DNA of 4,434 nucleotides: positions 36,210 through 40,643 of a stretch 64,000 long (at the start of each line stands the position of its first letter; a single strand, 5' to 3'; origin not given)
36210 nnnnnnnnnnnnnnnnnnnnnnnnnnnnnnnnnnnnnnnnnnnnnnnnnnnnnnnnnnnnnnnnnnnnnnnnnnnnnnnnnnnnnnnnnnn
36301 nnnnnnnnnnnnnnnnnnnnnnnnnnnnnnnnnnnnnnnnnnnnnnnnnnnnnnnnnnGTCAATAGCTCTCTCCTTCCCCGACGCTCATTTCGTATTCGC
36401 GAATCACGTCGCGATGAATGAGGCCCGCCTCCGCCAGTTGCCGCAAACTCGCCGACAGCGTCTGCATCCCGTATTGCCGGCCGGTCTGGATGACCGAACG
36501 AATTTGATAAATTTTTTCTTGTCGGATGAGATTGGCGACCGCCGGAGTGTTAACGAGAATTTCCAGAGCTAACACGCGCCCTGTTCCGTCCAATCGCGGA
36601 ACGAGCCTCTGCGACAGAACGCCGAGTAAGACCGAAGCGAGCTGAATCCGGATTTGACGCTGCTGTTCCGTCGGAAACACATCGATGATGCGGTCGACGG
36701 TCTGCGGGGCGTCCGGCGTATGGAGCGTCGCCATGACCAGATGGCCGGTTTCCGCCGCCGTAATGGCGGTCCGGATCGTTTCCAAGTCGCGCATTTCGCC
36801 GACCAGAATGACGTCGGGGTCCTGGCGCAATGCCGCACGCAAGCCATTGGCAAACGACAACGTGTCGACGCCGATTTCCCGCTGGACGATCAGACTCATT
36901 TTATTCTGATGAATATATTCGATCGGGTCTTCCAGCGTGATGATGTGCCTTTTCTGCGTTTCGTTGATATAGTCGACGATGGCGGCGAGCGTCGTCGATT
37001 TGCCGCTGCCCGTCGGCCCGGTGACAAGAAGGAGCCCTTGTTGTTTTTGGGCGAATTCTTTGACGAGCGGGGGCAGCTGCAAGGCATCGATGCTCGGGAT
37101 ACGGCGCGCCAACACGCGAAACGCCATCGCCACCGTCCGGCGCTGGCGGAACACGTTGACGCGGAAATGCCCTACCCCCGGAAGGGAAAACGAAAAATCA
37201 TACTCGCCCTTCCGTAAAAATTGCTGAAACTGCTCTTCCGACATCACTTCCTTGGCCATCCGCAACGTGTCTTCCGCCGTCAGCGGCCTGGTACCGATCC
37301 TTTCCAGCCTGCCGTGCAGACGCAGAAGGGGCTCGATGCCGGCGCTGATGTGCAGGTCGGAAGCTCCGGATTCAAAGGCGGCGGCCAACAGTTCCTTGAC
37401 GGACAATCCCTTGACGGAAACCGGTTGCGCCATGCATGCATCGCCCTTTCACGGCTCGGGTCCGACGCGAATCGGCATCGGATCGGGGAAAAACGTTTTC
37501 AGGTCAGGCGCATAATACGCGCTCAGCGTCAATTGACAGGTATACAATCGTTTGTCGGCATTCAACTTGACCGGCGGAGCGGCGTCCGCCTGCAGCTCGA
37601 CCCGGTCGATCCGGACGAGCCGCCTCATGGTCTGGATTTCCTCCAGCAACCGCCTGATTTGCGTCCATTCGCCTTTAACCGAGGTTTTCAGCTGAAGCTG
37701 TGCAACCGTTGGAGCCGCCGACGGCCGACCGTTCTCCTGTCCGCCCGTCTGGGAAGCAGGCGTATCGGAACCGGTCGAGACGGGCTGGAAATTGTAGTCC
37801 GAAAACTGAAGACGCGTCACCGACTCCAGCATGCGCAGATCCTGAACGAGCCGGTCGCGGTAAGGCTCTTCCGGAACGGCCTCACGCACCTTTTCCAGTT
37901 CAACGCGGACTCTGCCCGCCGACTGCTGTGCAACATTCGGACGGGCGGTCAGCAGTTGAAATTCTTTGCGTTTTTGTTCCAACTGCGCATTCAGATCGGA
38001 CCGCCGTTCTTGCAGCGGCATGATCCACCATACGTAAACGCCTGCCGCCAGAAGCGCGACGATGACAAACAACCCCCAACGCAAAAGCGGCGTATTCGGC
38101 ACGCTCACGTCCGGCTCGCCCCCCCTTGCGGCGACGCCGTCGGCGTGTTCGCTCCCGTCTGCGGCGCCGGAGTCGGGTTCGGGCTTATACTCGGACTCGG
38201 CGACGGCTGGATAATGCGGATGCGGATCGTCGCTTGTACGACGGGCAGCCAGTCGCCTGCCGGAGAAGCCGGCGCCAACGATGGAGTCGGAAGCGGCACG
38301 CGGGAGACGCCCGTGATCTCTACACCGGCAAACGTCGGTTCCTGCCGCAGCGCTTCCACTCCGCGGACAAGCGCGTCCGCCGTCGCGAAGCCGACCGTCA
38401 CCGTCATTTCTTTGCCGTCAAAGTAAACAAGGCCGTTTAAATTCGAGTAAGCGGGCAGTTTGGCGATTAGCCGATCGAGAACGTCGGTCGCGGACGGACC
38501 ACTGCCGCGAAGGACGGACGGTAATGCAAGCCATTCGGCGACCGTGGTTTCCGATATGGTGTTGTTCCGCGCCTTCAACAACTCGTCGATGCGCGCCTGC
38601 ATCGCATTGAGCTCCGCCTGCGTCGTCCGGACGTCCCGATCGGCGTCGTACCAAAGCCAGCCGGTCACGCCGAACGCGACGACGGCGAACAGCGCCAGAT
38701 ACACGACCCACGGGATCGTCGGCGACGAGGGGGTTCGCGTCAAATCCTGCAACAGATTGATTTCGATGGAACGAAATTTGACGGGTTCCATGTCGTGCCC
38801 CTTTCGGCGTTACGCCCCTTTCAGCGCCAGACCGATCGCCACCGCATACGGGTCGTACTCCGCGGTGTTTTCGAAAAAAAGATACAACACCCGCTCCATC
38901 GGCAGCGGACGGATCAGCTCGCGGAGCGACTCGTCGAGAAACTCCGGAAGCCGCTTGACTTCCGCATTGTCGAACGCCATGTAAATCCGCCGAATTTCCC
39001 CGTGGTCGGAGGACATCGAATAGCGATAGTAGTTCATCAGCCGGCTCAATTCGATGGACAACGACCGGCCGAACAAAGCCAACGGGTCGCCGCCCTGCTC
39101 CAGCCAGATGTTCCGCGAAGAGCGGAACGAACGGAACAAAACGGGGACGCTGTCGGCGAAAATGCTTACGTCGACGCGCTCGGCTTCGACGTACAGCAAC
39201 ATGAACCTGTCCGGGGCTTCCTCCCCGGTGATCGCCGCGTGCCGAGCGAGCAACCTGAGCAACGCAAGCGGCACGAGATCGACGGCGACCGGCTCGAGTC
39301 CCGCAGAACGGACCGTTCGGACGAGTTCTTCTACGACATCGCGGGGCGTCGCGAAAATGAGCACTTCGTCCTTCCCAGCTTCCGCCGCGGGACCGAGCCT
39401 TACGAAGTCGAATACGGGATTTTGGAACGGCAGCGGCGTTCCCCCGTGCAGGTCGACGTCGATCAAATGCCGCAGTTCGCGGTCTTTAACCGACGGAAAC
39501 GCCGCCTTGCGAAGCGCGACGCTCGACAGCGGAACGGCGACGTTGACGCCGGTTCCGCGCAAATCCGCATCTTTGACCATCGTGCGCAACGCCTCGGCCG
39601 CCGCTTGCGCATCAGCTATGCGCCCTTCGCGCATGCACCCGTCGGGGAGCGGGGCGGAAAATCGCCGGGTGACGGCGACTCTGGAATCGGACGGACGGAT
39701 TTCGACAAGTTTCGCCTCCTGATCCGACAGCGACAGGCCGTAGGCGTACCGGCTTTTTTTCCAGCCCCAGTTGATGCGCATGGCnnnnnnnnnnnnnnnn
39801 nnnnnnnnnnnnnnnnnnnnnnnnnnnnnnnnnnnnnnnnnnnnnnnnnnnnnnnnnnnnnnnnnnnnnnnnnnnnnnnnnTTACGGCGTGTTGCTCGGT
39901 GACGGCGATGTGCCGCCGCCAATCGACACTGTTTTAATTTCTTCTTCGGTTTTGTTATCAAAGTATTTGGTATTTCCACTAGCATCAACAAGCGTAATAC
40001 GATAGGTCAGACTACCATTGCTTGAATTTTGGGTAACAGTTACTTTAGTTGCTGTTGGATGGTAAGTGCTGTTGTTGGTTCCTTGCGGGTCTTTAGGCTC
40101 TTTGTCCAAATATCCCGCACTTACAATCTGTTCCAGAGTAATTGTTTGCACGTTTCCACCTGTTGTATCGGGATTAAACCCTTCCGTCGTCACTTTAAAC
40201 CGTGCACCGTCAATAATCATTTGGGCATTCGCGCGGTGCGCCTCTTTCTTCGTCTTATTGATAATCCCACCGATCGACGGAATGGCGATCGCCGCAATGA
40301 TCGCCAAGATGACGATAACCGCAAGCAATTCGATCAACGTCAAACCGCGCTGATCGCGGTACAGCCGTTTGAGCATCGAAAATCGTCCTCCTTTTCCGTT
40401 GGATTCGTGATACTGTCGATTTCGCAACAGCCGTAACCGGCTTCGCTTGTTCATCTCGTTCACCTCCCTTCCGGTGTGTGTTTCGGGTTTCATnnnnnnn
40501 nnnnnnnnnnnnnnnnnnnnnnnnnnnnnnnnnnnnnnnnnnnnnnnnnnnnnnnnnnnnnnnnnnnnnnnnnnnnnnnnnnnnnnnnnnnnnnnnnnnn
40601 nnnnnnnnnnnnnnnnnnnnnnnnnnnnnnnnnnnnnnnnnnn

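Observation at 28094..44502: Complete retractile type IV pilus operon with a non-canonical accessory gene set in a spore-forming Bacillales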

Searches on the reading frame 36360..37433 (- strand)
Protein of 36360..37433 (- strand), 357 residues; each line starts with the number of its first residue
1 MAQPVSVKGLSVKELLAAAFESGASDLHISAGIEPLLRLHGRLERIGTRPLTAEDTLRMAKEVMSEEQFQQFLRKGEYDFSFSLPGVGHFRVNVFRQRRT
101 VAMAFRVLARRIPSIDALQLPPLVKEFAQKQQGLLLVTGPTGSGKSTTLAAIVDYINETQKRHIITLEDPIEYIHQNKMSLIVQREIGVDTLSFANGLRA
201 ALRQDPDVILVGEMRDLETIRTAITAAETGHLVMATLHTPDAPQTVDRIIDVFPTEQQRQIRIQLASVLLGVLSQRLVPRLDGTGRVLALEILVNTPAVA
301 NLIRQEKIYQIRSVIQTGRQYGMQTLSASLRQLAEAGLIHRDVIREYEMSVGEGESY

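Call 4: search_protein_families(library=pfam, max_evalue=0.01, proteins=[window:36360-37433:-])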
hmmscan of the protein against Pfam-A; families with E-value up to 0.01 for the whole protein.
window:36360-37433:- (357 aa): 20 families
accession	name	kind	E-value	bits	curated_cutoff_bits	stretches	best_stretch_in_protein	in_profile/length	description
PF00437.27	T2SSE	-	6.8e-53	180.1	24.9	1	12-295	12-288/370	Type II/IV secretion system protein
PF13604.12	AAA_30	-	1.4e-05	25.3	27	1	123-165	9-50/191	AAA domain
PF13191.12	AAA_16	-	3.9e-05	24.7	32.6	1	125-185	17-64/167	AAA ATPase domain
PF25199.1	nSTAND_NTPase5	-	0.00012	22.4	34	1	126-173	31-82/145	Novel STAND NTPase 5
PF13555.12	AAA_29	-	0.00014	22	27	1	127-153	17-43/61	P-loop containing region of AAA domain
PF13401.12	AAA_22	-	0.00015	22.5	27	1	130-165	3-37/130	AAA domain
PF04851.21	ResIII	-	0.00061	20.2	22.5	1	126-178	17-70/164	Type III restriction enzyme, res subunit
PF13476.12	AAA_23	-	0.0011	20.1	27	1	127-152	17-39/201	AAA domain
PF24883.2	NPHP3_N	-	0.0013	19.4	24.8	1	129-161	17-51/164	Nephrocystin 3, N-terminal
PF13514.12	AAA_27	-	0.0016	18.5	22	1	126-156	20-50/206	AAA domain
PF10412.15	TrwB_AAD_bind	-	0.0017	17.8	20.5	0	132-165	15-48/387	Type IV secretion-system coupling protein DNA-binding domain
PF13245.12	AAA_19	-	0.0023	18.5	25.1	1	131-162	10-41/134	AAA domain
PF12775.13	AAA_7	-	0.0023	17.9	25.8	0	112-161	14-63/181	P-loop containing dynein motor region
PF03266.21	NTPase_1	-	0.003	17.9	23.9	0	135-160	2-27/168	NTPase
PF00005.33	ABC_tran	-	0.0031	18.5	25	1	131-182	10-64/137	ABC transporter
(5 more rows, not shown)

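Call 6: search_protein_families(library=ncbifam, max_evalue=0.01, proteins=[window:36360-37433:-])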
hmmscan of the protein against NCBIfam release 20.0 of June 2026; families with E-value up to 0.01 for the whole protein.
window:36360-37433:- (357 aa): 27 families (the best 25 are shown)
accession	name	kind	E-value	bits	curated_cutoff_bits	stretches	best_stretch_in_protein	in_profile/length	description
TIGR01420.1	pilT_fam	subfamily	2.7e-147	490.5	319.1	1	12-346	2-336/343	PilT/PilU family type 4a pilus ATPase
TIGR02525.1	plasmid_TraJ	equivalog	7.7e-50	169.9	368.3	1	94-289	111-309/372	plasmid transfer ATPase TraJ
TIGR02533.1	type_II_gspE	equivalog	6.9e-47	160.2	630.25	1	126-283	237-384/486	type II secretion system ATPase GspE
TIGR02524.1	dot_icm_DotB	equivalog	2.4e-43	148.7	463.3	1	12-341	6-347/358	Dot/Icm type IV secretion system ATPase DotB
TIGR02538.1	type_IV_pilB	equivalog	2.8e-43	148.4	675.65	1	12-281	185-455/564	type IV-A pilus assembly ATPase PilB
NF041000.1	ATPase_ComGA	equivalog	1.2e-42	145.7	300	1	121-279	117-266/267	competence type IV pilus ATPase ComGA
NF053534.1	T4PilAsmATPsTfpB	equivalog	9.2e-42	143.2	850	1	125-281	329-475/584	type IV pilus assembly ATPase TfpB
NF007755.0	PRK10436.1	equivalog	1.8e-39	135.7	617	1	12-286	89-363/465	type II secretion system protein GspE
NF058587.1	archaellum_moto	equivalog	2.1e-20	73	550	1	135-249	278-393/527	archaellum flagellar ATPase motor FlaI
TIGR02788.1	VirB11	equivalog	2.3e-17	63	249.95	1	130-256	142-269/308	P-type DNA transfer ATPase VirB11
TIGR02782.1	TrbB_P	equivalog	5.5e-15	55.4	304.55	1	135-253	139-256/303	P-type conjugative transfer ATPase TrbB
TIGR03819.1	heli_sec_ATPase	hypoth_equivalog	9.9e-13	48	373.15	1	131-242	177-290/340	TadA family conjugal transfer-associated ATPase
NF010469.0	PRK13894.1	subfamily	5.6e-12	45.6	508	1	130-253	147-268/320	conjugal transfer ATPase TrbB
NF010425.0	PRK13851.1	equivalog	3.1e-11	42.8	461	1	134-250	164-281/344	type IV secretion system protein VirB11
NF010407.0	PRK13833.1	subfamily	1.1e-10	41.5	499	1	135-253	147-263/323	conjugal transfer protein TrbB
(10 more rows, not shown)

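Call 12: find_related_loci(query=window:36360-37433:-, collection=genome_contigs, flank=10000)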
Query window:36360-37433:- (357 aa) in genome_contigs; peptide patterns used: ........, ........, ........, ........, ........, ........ (x = any residue, [..] = any of these).
600 stretches matched a pattern (row limit reached: there are more); 598 encode a relative of the query (tblastn E <= 1e-3); the best 80 are kept; 80 distinct loci.
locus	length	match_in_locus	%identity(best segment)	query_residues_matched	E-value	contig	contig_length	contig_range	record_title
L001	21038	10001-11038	58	12-355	1e-132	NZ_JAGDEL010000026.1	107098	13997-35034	Metabacillus bambusae strain BG109 contig26, whole genome shotgun sequence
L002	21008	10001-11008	58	12-347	2e-131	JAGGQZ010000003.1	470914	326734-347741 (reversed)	Chryseobacterium sp. ISL-80 ISL80_4, whole genome shotgun sequence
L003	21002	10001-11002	59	14-347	3e-129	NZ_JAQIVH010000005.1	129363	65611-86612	Paenibacillus qinlingensis strain TEGT-2 466, whole genome shotgun sequence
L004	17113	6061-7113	57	10-353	1e-128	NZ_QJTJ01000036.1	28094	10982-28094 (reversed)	Ureibacillus chungkukjangi strain KACC 16626 Ga0074888_136, whole genome shotgun sequence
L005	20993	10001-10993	58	8-339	3e-126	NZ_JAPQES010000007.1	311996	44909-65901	Clostridium ganghwense strain HY-42-06 spades_K_17_127_7, whole genome shotgun sequence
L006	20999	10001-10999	56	10-342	8e-124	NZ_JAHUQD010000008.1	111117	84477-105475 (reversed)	Caldicoprobacter algeriensis strain TH7C1 NODE_8_length_111117_cov_34.055275, whole genome shotgun sequence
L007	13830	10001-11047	59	6-342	6e-123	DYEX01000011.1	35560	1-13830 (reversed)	MAG TPA_asm: Desulfovirgula sp. isolate Tomsk_3_55_126 Tomsk_k141_3230, whole genome shotgun sequence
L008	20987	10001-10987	54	14-342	5e-123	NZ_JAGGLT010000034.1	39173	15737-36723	Thermoanaerobacterium butyriciformans strain DSM 101588 Ga0454153_34, whole genome shotgun sequence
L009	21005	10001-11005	58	10-342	1e-121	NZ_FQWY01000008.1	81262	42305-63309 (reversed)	Thermosyntropha lipolytica DSM 11003, whole genome shotgun sequence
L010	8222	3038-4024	56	11-339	5e-121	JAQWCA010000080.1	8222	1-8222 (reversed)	MAG: Tepidanaerobacteraceae bacterium isolate STF2_232 NODE_28255_length_8222_cov_2.994441_Sandtown_F2, whole genome sho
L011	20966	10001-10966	55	11-333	7e-121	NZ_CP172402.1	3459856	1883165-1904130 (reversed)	Haloimpatiens lingqiaonensis strain KCTC 15321 chromosome, complete genome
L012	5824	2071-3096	54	8-347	9e-120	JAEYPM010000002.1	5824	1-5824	MAG: Bacillota bacterium isolate OH_CBB_197 k127_1158177, whole genome shotgun sequence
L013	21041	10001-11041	55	1-347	5e-119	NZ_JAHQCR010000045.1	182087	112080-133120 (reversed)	Bacillus alkalicola strain JCM 17098 735, whole genome shotgun sequence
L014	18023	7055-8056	56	10-343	2e-118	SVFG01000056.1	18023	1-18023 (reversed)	MAG: Lachnospiraceae bacterium isolate SIG326 NODE_56479_length_18023_cov_1.792635, whole genome shotgun sequence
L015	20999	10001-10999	56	10-341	2e-117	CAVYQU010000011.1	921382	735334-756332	MAG: uncultured Solirubrobacterales bacterium isolate MFD04428.bin.1.177 genome assembly, contig: contig_18582, whole ge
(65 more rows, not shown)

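Call 14: find_encoding_contigs(protein=window:36360-37433:-, flank=10000, max_places=6)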
Protein window:36360-37433:- (357 aa): 23 contigs read that carry it; 5 places shown.
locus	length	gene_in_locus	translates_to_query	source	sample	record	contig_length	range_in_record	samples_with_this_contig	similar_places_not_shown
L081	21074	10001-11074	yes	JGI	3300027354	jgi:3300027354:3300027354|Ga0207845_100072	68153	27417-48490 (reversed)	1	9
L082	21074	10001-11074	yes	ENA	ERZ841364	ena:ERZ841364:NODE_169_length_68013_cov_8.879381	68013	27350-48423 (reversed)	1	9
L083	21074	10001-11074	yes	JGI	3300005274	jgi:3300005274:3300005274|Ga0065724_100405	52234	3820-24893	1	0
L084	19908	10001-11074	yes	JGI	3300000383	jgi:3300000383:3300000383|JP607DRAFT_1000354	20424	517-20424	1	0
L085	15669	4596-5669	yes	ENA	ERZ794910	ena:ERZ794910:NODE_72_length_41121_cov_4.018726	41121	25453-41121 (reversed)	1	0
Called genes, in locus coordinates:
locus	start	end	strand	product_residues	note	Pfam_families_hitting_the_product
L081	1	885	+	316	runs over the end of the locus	PF01509:TruB_N, PF16198:TruB_C_2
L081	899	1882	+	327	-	PF06574:FAD_syn, PF01687:Flavokinase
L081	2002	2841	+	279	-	PF26965:MimR_N (weak), PF00196:GerE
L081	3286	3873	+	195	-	PF04294:VanW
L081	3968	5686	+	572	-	PF05157:MshEN, PF00437:T2SSE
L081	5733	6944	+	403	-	PF28597:T2SSF_N, PF00482:T2SSF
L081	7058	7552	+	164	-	PF07963:N_methyl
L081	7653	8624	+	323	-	PF11104:PilM_2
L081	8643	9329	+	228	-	-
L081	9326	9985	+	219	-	PF10741:T2SSM_b (weak)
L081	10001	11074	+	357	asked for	PF00437:T2SSE, PF13191:AAA_16 (faint), PF13604:AAA_30 (faint)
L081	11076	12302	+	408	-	PF00395:SLH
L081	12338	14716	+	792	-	PF00092:VWA, PF13519:VWA_2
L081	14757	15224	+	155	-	-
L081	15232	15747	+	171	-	PF07963:N_methyl (weak)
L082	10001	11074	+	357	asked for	PF00437:T2SSE, PF13191:AAA_16 (faint), PF13604:AAA_30 (faint)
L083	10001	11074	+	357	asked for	PF00437:T2SSE, PF13191:AAA_16 (faint), PF13604:AAA_30 (faint)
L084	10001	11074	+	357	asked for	PF00437:T2SSE, PF13191:AAA_16 (faint), PF13604:AAA_30 (faint)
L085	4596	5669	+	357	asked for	PF00437:T2SSE, PF13191:AAA_16 (faint), PF13604:AAA_30 (faint)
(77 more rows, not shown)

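Call 49: search_protein_families(library=pfam, max_evalue=0.05, proteins=[L001:6982-8310:+, L002:6943-8298:+, L004:2964-4364:+])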
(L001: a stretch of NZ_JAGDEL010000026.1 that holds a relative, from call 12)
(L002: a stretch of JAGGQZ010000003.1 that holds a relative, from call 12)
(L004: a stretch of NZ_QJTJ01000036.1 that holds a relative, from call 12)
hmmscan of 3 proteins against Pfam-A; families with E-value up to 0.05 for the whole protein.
L001:6982-8310:+ (442 aa): 2 families
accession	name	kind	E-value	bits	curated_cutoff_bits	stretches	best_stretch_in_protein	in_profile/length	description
PF04294.18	VanW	-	8.4e-12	45.2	27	1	188-293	24-129/130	VanW like protein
PF07501.17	G5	-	2.3e-10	41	23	1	306-375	5-75/75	G5 domain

L002:6943-8298:+ (451 aa): 2 families
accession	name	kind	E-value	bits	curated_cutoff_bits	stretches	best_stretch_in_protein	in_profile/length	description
PF07501.17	G5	-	7.3e-07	29.8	23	1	312-376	5-69/75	G5 domain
PF04294.18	VanW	-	1.1e-06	28.6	27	1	227-298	59-129/130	VanW like protein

L004:2964-4364:+ (466 aa): 2 families
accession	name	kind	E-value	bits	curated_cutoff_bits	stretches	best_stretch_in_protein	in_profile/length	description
PF04294.18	VanW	-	3.1e-17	62.7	27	2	225-295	61-130/130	VanW like protein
PF07501.17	G5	-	5.5e-09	36.6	23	1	306-370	4-70/75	G5 domain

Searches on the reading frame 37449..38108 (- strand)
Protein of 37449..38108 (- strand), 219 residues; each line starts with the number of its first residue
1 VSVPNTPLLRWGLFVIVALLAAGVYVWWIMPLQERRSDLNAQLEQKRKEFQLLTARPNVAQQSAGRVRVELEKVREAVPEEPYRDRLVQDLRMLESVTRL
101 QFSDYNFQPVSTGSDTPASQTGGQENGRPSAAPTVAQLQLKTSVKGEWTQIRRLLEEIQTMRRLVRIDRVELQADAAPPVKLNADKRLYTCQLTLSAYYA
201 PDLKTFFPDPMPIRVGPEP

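Call 4: search_protein_families(library=pfam, max_evalue=0.01, proteins=[window:37449-38108:-])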
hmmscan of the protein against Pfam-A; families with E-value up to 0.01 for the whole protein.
window:37449-38108:- (219 aa): 2 families
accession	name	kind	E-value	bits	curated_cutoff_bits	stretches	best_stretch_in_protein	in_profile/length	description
PF10741.14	T2SSM_b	-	4.5e-06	27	21.7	1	131-198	44-110/111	Type II secretion system (T2SS), protein M subtype b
PF04350.18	PilO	-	1.7e-05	25.4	22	0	135-178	84-127/145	Pilus assembly protein, PilO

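Call 6: search_protein_families(library=ncbifam, max_evalue=0.01, proteins=[window:37449-38108:-])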
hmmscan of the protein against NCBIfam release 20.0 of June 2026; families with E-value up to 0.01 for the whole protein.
window:37449-38108:- (219 aa): 1 family
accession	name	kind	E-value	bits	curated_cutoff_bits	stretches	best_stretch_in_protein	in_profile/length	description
NF040576.1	T2SS_GspM_XpsM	equivalog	3e-09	36.8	60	2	133-199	111-178/180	type II secretion system protein GspM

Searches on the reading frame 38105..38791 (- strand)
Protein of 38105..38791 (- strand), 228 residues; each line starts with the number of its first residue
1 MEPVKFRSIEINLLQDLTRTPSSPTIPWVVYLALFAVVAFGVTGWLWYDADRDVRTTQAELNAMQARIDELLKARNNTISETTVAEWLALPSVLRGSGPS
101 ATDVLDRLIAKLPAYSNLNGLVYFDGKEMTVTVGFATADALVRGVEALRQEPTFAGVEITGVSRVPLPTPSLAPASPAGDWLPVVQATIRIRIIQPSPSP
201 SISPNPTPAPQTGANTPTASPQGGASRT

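Call 4: search_protein_families(library=pfam, max_evalue=0.01, proteins=[window:38105-38791:-])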
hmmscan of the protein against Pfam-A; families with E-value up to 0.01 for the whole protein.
window:38105-38791:- (228 aa): 0 families

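Call 6: search_protein_families(library=ncbifam, max_evalue=0.01, proteins=[window:38105-38791:-])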
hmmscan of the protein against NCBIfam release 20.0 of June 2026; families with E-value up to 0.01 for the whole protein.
window:38105-38791:- (228 aa): 0 families

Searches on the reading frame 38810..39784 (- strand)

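Call 4: search_protein_families(library=pfam, max_evalue=0.01, proteins=[window:38810-39784:-])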
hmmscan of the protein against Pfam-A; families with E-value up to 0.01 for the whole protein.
window:38810-39784:- (324 aa): 1 family
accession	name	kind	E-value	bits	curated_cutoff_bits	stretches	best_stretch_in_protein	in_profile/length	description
PF11104.14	PilM_2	-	2e-21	76.8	27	1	16-217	1-205/340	Type IV pilus assembly protein PilM;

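Call 6: search_protein_families(library=ncbifam, max_evalue=0.01, proteins=[window:38810-39784:-])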
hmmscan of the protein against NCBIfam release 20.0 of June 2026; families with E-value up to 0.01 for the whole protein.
window:38810-39784:- (324 aa): 2 families
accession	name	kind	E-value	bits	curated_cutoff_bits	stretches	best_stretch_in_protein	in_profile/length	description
TIGR01175.1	pilM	subfamily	2.4e-27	95.9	133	1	14-218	5-214/348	type IV pilus assembly protein PilM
NF045709.1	Amuc_1101_fam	equivalog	6.8e-12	45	650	1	63-176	55-166/608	Amuc_1101 family PilM-like pilus complex protein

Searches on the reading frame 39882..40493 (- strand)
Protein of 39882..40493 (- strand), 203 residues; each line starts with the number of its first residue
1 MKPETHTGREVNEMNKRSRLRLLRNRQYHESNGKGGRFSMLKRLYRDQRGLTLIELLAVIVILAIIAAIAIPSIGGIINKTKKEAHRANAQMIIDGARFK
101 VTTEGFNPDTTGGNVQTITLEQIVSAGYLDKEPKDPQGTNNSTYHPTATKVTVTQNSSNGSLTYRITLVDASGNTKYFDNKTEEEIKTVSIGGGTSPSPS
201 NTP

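Call 4: search_protein_families(library=pfam, max_evalue=0.01, proteins=[window:39882-40493:-])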
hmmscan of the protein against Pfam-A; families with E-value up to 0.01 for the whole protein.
window:39882-40493:- (203 aa): 1 family
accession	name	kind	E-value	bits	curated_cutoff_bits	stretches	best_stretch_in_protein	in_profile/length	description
PF07963.17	N_methyl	-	1.2e-08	34.6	21.2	1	46-71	2-27/27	Prokaryotic N-terminal methylation motif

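Call 6: search_protein_families(library=ncbifam, max_evalue=0.01, proteins=[window:39882-40379:-])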
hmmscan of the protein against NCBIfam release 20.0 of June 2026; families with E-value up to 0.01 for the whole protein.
window:39882-40379:- (165 aa): 10 families
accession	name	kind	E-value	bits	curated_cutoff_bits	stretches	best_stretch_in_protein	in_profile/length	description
TIGR01710.1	typeII_sec_gspG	equivalog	1.2e-08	35.1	88.85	1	11-110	1-106/134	type II secretion system major pseudopilin GspG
TIGR02532.1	IV_pilin_GFxxxE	domain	1.7e-07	30.7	16.3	1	10-33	1-24/24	prepilin-type N-terminal cleavage/methylation domain-containing protein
NF007862.0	PRK10574.1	equivalog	7.3e-07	29.4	138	1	9-43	3-37/145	prepilin peptidase-dependent pilin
NF041775.1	typeIV_PilA_Myxo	equivalog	5.7e-06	26.4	400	1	5-52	5-52/214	type IV pilin protein PilA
TIGR01708.2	typeII_sec_gspH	equivalog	7.6e-06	26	80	1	10-74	1-69/169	type II secretion system minor pseudopilin GspH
NF041013.1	T4P_ComGE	equivalog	5.3e-05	23.2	49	1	10-56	3-49/83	competence type IV pilus minor pilin ComGE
NF040999.1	pilin_ComGC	equivalog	0.00017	21.7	75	1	11-55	2-46/84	competence type IV pilus major pilin ComGC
TIGR01707.1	gspI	equivalog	0.00035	21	44.35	1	12-73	1-61/101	type II secretion system minor pseudopilin GspI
TIGR02596.1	TIGR02596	subfamily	0.0013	18.8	70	1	14-44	2-32/196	Verru_Chthon cassette protein D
NF007800.0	PRK10506.1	equivalog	0.0053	16.6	158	0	6-31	4-29/163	prepilin peptidase-dependent protein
